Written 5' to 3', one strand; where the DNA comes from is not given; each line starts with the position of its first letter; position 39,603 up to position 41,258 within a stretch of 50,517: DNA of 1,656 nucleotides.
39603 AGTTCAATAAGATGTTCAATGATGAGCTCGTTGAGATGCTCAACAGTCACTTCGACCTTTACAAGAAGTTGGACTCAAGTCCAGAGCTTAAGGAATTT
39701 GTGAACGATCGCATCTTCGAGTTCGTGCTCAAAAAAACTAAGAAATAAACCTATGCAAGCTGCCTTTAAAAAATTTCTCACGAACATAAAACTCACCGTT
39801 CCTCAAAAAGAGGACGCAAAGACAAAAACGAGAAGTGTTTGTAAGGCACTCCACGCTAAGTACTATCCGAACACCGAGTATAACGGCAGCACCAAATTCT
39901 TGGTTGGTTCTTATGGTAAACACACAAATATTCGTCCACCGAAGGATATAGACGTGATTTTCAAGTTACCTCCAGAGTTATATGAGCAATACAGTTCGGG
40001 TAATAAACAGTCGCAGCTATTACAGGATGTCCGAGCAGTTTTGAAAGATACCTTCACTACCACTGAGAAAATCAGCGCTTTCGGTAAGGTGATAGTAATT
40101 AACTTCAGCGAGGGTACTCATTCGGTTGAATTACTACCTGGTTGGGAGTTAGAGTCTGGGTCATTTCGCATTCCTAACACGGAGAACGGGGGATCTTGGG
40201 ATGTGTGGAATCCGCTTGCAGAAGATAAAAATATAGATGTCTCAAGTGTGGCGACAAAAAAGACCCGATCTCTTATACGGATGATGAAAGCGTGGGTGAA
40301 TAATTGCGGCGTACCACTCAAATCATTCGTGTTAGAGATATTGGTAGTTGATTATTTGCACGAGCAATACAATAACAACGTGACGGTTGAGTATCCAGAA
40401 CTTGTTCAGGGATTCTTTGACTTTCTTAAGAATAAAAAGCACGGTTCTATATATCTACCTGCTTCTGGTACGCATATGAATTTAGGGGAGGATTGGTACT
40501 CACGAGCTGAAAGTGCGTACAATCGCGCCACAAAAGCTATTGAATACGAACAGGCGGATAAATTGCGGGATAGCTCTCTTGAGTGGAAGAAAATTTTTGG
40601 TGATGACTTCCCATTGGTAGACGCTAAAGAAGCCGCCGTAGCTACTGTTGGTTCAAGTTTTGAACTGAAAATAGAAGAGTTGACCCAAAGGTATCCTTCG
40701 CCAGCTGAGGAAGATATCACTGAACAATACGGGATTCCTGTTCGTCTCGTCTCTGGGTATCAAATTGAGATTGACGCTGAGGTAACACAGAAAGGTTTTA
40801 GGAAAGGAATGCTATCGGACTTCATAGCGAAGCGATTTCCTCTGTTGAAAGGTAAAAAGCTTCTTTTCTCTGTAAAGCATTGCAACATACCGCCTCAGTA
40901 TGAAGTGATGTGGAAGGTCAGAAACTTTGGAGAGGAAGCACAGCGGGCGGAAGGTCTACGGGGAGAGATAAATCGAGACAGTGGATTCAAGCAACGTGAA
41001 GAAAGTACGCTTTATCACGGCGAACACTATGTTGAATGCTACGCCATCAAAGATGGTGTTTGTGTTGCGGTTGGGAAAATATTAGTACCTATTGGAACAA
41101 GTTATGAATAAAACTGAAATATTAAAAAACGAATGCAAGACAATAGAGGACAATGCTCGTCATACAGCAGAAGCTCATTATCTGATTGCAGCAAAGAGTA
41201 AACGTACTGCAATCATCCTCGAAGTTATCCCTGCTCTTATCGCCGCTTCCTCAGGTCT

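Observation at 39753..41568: CD-NTase/SMODS-type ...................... with AGS-C-like tail, translationally coupled to a SLATT-like 2-TM protein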

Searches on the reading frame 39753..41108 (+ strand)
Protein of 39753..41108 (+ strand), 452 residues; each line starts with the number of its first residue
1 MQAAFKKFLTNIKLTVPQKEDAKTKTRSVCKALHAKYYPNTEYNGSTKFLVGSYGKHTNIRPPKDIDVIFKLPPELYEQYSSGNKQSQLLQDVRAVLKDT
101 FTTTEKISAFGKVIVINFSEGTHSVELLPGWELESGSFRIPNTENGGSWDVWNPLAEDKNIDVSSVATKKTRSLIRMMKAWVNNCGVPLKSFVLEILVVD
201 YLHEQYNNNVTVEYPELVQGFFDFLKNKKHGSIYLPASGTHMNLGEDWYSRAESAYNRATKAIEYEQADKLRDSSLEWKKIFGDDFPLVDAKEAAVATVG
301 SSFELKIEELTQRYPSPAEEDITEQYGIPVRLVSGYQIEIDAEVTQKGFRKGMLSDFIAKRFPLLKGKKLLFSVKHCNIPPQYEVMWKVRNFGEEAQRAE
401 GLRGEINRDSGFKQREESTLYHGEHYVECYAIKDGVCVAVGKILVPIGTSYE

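Call 3: search_protein_families(library=pfam, proteins=[window:39753-41108:+], max_evalue=0.1)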
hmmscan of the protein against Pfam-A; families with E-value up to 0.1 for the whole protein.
window:39753-41108:+ (452 aa): 2 families
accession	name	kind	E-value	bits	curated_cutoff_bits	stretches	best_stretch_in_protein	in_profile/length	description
PF18134.7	AGS_C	-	3.9e-39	134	26.7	1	319-447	4-128/129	Adenylyl/Guanylyl and SMODS C-terminal sensor domain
PF18144.7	SMODS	-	4.4e-25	89.2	26.5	1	2-161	4-160/164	Second Messenger Oligonucleotide or Dinucleotide Synthetase domain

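Call 4: search_protein_families(library=padloc, proteins=[window:39753-41108:+], max_evalue=0.1)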
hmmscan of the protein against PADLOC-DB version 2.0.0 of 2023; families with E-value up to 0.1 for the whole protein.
window:39753-41108:+ (452 aa): 36 families (the best 25 are shown)
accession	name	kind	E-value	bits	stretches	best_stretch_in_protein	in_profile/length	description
PDLC00796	Cyclase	-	1.2e-118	395.2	1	2-448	4-430/432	oligonucleotide-cyclase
PDLC00814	Cyclase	-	5.9e-81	270.1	1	4-288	8-292/295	oligonucleotide-cyclase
PDLC00786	Cyclase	-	3.3e-73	244.6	1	2-287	4-292/293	oligonucleotide-cyclase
PDLC00792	Cyclase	-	2.4e-47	159.4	1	4-235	6-236/236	oligonucleotide-cyclase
PDLC00823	Cyclase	-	9.2e-45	151.5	1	2-287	6-282/285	oligonucleotide-cyclase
PDLC00793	Cyclase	-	9.3e-38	128.5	1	3-440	5-453/462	oligonucleotide-cyclase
PDLC00809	Cyclase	-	9.1e-33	112.1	1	2-288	5-294/295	oligonucleotide-cyclase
PDLC00778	Cyclase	-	7.4e-30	102.1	1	192-448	205-454/455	oligonucleotide-cyclase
PDLC00770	Cyclase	-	4.3e-29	99.7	1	247-442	320-502/509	oligonucleotide-cyclase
PDLC00776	Cyclase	-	1.1e-27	95.2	1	2-288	6-285/287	oligonucleotide-cyclase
PDLC00771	Cyclase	-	7.5e-25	85.8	1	19-240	17-251/271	oligonucleotide-cyclase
PDLC00785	Cyclase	-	4.4e-21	73.6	2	315-445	315-439/443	oligonucleotide-cyclase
PDLC00805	Cyclase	-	1.4e-20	72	1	49-273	67-294/314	oligonucleotide-cyclase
PDLC00820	Cyclase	-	2.2e-20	71.2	1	4-295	6-284/324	oligonucleotide-cyclase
PDLC00804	Cyclase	-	4.3e-20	70.4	1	25-166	5-150/256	oligonucleotide-cyclase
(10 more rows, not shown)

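Call 6: search_protein_families(library=ncbifam, proteins=[window:39753-41108:+], max_evalue=0.1)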
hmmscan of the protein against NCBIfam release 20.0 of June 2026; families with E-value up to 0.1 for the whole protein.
window:39753-41108:+ (452 aa): 4 families
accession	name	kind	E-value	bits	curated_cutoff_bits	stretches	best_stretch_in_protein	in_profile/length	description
NF041117.1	CBASS_cyclase_b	equivalog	1e-33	117.1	200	1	5-283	1-275/275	CBASS oligonucleotide cyclase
NF041116.1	CBASS_cyclase_a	equivalog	8.6e-16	57.9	200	1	5-228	4-234/317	CBASS oligonucleotide cyclase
NF053871.1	DS2_2_antiphage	equivalog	0.00017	20.9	350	1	28-87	26-84/294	anti-phage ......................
TIGR03671.1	cca_archaeal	equivalog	0.004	16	281.3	1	9-100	6-91/410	CCA tRNA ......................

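Call 7: search_solved_structures(query=window:39753-41108:+, max_evalue=1, show_alignments=3)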
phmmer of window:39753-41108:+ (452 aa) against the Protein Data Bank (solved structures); distinct sequences matched with E-value up to 1: 25.
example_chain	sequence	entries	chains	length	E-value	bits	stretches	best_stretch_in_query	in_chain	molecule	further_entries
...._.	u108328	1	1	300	4.5e-14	55.2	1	3-288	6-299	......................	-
6p82_A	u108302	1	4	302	4.7e-14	55.1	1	3-288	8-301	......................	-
6p8j_C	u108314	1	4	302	1.2e-12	50.6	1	3-288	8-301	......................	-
7ljl_A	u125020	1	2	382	0.0024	19.9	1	2-65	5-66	Cyclic AMP-AMP-GMP synthase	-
7d48_A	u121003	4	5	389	0.0025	19.8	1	2-65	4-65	Cyclic AMP-AMP-GMP synthase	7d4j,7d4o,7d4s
7to3_C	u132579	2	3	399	0.0028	19.6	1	2-65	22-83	Cyclic AMP-AMP-GMP synthase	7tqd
7ljm_A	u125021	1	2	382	0.003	19.5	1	3-64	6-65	CD-NTase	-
7d4u_A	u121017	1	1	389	0.0042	19.1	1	2-65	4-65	Cyclic AMP-AMP-GMP synthase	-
4o6a_A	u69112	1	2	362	0.0045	18.9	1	5-83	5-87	Cyclic GMP-AMP synthase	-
4k8v_C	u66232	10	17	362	0.0054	18.7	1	6-83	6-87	Cyclic GMP-AMP synthase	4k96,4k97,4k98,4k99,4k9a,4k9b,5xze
30lm_A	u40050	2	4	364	0.0055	18.7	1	6-83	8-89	Cyclic GMP-AMP synthase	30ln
4ley_A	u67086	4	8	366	0.0055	18.7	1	6-83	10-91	Cyclic GMP-AMP synthase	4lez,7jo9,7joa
7utt_A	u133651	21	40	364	0.0056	18.6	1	6-83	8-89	Cyclic GMP-AMP synthase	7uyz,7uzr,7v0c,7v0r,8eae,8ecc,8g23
8g2p_A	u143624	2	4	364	0.0056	18.6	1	6-83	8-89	Cyclic GMP-AMP synthase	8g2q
5n6i_A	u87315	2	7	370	0.0057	18.6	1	6-83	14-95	Cyclic GMP-AMP synthase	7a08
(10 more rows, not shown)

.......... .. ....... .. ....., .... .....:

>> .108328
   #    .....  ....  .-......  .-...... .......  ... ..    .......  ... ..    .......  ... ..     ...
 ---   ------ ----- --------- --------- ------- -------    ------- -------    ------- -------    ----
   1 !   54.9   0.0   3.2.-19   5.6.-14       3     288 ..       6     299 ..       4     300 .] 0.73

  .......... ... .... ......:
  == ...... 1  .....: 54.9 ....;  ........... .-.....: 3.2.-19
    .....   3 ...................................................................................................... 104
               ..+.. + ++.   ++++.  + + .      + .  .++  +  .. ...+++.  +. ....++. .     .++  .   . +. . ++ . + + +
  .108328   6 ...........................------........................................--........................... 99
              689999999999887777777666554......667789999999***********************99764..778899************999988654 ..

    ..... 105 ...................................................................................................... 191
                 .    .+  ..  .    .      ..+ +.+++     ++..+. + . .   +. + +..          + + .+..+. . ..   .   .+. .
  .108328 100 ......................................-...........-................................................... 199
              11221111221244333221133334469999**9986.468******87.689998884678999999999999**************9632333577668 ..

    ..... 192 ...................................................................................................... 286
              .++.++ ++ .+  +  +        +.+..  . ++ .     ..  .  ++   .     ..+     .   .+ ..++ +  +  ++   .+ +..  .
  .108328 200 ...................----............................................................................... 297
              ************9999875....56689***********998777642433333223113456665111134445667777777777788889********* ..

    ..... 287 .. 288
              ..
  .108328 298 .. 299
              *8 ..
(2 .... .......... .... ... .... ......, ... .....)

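Call 8: find_homologous_proteins(query=window:39753-41108:+, max_evalue=1e-10)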
Query window:39753-41108:+ (452 aa): 554 proteins with E <= 1e-10 among 8000 candidates; the best 120 are listed.
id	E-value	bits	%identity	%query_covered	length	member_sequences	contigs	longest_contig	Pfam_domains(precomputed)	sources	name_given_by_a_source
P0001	0.0e+0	1038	100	100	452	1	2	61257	PF18144.8,PF18134.8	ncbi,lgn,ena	-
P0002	5.6e-260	881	84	100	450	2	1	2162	PF18144.8,PF18134.8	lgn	-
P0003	2.4e-214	730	71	100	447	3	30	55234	PF18144.8,PF18134.8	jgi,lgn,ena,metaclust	jgi:hypothetical protein|metaclust:\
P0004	2.2e-203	694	68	96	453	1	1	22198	PF18144.8,PF18134.8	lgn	-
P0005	3.5e-202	690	65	100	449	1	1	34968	PF18144.8,PF18134.8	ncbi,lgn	-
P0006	1.7e-201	688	67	100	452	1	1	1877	PF18144.8,PF18134.8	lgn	-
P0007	1.0e-196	672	66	97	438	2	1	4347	PF18144.8,PF18134.8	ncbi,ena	-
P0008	1.9e-196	671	66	100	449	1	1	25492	PF18144.8,PF18134.8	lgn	-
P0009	2.0e-194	665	65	100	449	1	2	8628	PF18144.8,PF18134.8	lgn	-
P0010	2.2e-192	658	64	100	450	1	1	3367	PF18144.8,PF18134.8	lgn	-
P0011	1.1e-191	655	64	100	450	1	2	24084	PF18144.8,PF18134.8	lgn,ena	-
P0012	2.2e-191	655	62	100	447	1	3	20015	PF18144.8,PF18134.8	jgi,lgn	jgi:hypothetical protein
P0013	4.9e-191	653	62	100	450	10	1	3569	PF18144.8,PF18134.8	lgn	-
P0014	1.2e-188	646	61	100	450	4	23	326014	PF18144.8,PF18134.8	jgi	jgi:hypothetical protein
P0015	2.4e-188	644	63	100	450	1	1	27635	PF18144.8,PF18134.8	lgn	-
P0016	1.8e-187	642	62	100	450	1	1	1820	PF18144.8,PF18134.8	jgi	jgi:hypothetical protein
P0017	4.2e-185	634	61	100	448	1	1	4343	PF18144.8,PF18134.8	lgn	-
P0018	2.9e-179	615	58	100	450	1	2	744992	PF18144.8,PF18134.8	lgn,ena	-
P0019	1.2e-178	612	60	99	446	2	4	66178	PF18144.8,PF18134.8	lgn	-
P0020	1.8e-178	612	61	100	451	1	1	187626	PF18144.8,PF18134.8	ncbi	-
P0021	1.3e-172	593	59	100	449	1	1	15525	PF18144.8,PF18134.8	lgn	-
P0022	2.0e-169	582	60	100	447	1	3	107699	PF18144.8,PF18134.8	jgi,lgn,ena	-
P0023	1.3e-167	576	58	100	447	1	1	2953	PF18144.8,PF18134.8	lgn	-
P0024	5.5e-164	564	58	100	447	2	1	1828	PF18144.8,PF18134.8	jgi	jgi:hypothetical protein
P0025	1.3e-160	553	56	100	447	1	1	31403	PF18144.8,PF18134.8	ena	-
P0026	3.2e-158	545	55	100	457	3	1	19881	PF18144.8,PF18134.8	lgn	-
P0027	1.7e-157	543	56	100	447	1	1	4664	PF18144.8,PF18134.8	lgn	-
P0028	3.1e-156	539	55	100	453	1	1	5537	PF18144.8,PF18134.8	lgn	-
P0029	3.6e-156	538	54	99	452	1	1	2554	PF18144.8,PF18134.8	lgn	-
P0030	1.7e-154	533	53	100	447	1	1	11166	PF18144.8,PF18134.8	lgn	-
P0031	4.0e-152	525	53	100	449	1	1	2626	PF18144.8,PF18134.8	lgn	-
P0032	2.8e-151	522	55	100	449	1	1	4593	PF18144.8,PF18134.8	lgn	-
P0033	3.4e-151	522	54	100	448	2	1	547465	PF18144.8,PF18134.8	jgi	jgi:hypothetical protein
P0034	2.7e-149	516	53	99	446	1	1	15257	PF18144.8,PF18134.8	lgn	-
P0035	5.6e-149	515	52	100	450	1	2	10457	PF18144.8,PF18134.8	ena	-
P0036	6.1e-148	511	52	100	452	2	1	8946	PF18144.8,PF18134.8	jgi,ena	-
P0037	1.3e-147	510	52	100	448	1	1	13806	PF18144.8,PF18134.8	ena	-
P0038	1.3e-146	507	52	99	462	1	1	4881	PF18144.8,PF18134.8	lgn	-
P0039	1.7e-146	507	51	100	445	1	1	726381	PF18144.8,PF18134.8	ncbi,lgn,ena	-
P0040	6.9e-146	505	52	99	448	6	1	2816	PF18144.8,PF18134.8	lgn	-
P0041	9.0e-145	501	52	99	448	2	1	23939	PF18144.8,PF18134.8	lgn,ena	-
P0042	2.1e-144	500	51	99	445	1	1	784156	PF18144.8,PF18134.8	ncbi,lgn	ncbi:MAG: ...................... [Candidatus Paceibacterota bacterium]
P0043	1.0e-141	491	51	100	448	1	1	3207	PF18144.8,PF18134.8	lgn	-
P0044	1.4e-138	480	50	99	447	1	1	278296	PF18144.8,PF18134.8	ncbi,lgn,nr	ncbi:MAG: hypothetical protein JWN64_225 [Parcubacteria group bacterium]|nr:hypothetical protein [Pa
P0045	7.5e-137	475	50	99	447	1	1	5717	PF18144.8,PF18134.8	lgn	-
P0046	1.7e-136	474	50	99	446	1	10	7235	PF18144.8,PF18134.8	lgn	-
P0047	4.1e-135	469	52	99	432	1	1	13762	PF18144.8,PF18134.8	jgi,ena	-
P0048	1.3e-134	467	49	100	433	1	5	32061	PF18144.8,PF18134.8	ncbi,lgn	-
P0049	3.1e-134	466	49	99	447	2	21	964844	PF18144.8,PF18134.8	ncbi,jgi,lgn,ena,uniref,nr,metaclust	ncbi:hypothetical protein A3I99_03570 [Candidatus Kaiserbacteria bacterium RIFCSPLOWO2_02_FULL_45_11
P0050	6.5e-133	462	49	100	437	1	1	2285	PF18144.8,PF18134.8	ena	-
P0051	1.6e-132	460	49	99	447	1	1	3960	PF18144.8,PF18134.8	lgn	-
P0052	1.2e-131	458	50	99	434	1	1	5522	PF18144.8,PF18134.8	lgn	-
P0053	8.4e-131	455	47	100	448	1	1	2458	PF18144.8,PF18134.8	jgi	jgi:hypothetical protein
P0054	3.4e-130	453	48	100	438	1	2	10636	PF18144.8,PF18134.8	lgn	-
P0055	5.9e-129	449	49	99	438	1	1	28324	PF18144.8,PF18134.8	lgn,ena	-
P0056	7.4e-129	448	48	100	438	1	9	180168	PF18144.8,PF18134.8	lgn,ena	-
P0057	6.9e-128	445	50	99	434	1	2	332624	PF18144.8,PF18134.8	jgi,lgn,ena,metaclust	metaclust:\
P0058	8.1e-128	445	48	100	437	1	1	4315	PF18144.8,PF18134.8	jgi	jgi:hypothetical protein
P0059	8.5e-128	445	48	99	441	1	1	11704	PF18144.8,PF18134.8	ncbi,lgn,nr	ncbi:MAG: hypothetical protein JWQ09_998 [Segetibacter sp.]|nr:hypothetical protein [Segetibacter sp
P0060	1.2e-127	444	49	99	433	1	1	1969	PF18144.8,PF18134.8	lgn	-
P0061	3.3e-127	443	49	99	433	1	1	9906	PF18144.8,PF18134.8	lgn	-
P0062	4.2e-127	443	50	100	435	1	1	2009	PF18144.8,PF18134.8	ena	-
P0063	8.2e-127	442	50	99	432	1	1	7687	PF18144.8,PF18134.8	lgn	-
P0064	8.3e-126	438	48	100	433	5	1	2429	PF18144.8,PF18134.8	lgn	-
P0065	8.5e-126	438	49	99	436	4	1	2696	PF18144.8,PF18134.8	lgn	-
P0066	2.3e-125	437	49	99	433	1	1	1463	PF18144.8,PF18134.8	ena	-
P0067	3.3e-125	436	48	99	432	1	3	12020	PF18144.8,PF18134.8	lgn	-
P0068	3.6e-125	436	50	99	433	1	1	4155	PF18144.8,PF18134.8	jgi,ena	-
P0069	4.1e-125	436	48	99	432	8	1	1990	PF18144.8,PF18134.8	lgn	-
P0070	4.6e-125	436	48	99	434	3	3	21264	PF18144.8,PF18134.8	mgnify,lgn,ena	mgnify:CR=1 FL=1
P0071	5.5e-125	436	49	99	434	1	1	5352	PF18144.8,PF18134.8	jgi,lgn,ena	-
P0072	5.8e-125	436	49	99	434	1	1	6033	PF18144.8,PF18134.8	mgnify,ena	mgnify:CR=1 FL=1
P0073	1.0e-124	435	47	100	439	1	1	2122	PF18144.8,PF18134.8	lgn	-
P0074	1.1e-124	435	47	100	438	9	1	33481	PF18144.8,PF18134.8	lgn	-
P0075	1.5e-124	434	48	100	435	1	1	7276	PF18144.8,PF18134.8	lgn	-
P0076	2.0e-124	434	49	100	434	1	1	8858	PF18144.8,PF18134.8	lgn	-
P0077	2.1e-124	434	49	99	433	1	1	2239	PF18144.8,PF18134.8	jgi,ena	-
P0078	2.2e-124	434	48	99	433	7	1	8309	PF18144.8,PF18134.8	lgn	-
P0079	2.4e-124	434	48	99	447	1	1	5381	PF18144.8,PF18134.8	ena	-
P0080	5.5e-124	432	48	99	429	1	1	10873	PF18144.8,PF18134.8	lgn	-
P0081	7.1e-124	432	49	99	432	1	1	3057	PF18144.8,PF18134.8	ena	-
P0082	7.8e-124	432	48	99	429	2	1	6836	PF18144.8,PF18134.8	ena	-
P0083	1.8e-123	431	48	100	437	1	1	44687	PF18144.8,PF18134.8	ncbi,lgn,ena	-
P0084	5.9e-123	429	48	100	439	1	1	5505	PF18144.8,PF18134.8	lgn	-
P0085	5.1e-122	426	47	99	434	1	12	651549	PF18144.8,PF18134.8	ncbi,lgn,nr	ncbi:MAG: hypothetical protein HYW15_03020 [Candidatus Giovannonibacteria bacterium]|nr:MAG: hypothe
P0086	5.5e-122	426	47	100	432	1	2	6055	PF18144.8,PF18134.8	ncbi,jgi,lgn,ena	-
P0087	5.5e-122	426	48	100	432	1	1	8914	PF18144.8,PF18134.8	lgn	-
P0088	7.2e-122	425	48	99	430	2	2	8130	PF18144.8,PF18134.8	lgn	-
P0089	9.2e-122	425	48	99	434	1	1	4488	PF18144.8,PF18134.8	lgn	-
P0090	1.2e-121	425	47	99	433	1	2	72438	PF18144.8,PF18134.8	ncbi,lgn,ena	-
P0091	1.4e-121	424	45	99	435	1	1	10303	PF18144.8,PF18134.8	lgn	-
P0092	3.0e-121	423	49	99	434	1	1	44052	PF18144.8,PF18134.8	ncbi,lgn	-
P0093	3.0e-121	423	47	100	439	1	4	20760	PF18144.8,PF18134.8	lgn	-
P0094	5.3e-121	423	47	99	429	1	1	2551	PF18144.8,PF18134.8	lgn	-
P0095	3.0e-120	420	47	99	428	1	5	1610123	PF18144.8,PF18134.8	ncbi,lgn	-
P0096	3.7e-120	420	48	100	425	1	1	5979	PF18144.8,PF18134.8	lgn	-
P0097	7.4e-120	419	46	100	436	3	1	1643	PF18144.8,PF18134.8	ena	-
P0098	7.5e-120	419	48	99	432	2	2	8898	PF18144.8,PF18134.8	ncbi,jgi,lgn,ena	-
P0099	9.5e-120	418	46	100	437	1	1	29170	PF18144.8,PF18134.8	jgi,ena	-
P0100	1.3e-119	418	46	99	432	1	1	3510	PF18144.8,PF18134.8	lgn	-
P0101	1.3e-119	418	46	100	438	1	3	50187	PF18144.8,PF18134.8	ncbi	-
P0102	2.4e-119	417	48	100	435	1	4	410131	PF18144.8,PF18134.8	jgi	-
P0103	5.7e-119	416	47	99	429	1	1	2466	PF18144.8,PF18134.8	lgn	-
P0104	9.4e-119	415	46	100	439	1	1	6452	PF18144.8,PF18134.8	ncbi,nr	ncbi:MAG: hypothetical protein Q8R36_01510 [bacterium]|nr:hypothetical protein [bacterium]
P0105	1.1e-118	415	46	100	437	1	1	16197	PF18144.8,PF18134.8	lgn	-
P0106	1.9e-118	414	49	100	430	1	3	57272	PF18144.8,PF18134.8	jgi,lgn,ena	-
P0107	2.1e-118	414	47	100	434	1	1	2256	PF18144.8,PF18134.8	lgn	-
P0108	2.5e-118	414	46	100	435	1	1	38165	PF18144.8,PF18134.8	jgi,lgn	-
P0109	3.6e-118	413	47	100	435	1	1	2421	PF18144.8,PF18134.8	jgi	jgi:hypothetical protein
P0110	6.1e-118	412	46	99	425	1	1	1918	PF18144.8,PF18134.8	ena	-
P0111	1.8e-117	411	47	99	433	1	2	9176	PF18144.8,PF18134.8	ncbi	-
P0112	2.1e-117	411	45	99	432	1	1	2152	PF18144.8,PF18134.8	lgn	-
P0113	2.6e-117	410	48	100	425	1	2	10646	PF18144.8,PF18134.8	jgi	jgi:hypothetical protein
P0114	5.2e-117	409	47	98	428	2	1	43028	PF18144.8,PF18134.8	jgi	-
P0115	1.6e-116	408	46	99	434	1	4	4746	PF18144.8,PF18134.8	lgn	-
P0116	5.5e-116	406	46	99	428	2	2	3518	PF18144.8,PF18134.8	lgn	-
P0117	1.4e-115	405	45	99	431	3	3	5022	PF18144.8,PF18134.8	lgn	-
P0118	1.5e-115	405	45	99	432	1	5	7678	PF18144.8,PF18134.8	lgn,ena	-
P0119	1.6e-115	404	47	99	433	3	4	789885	PF18144.8,PF18134.8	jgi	jgi:hypothetical protein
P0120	1.4e-114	401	45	100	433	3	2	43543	PF18144.8,PF18134.8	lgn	-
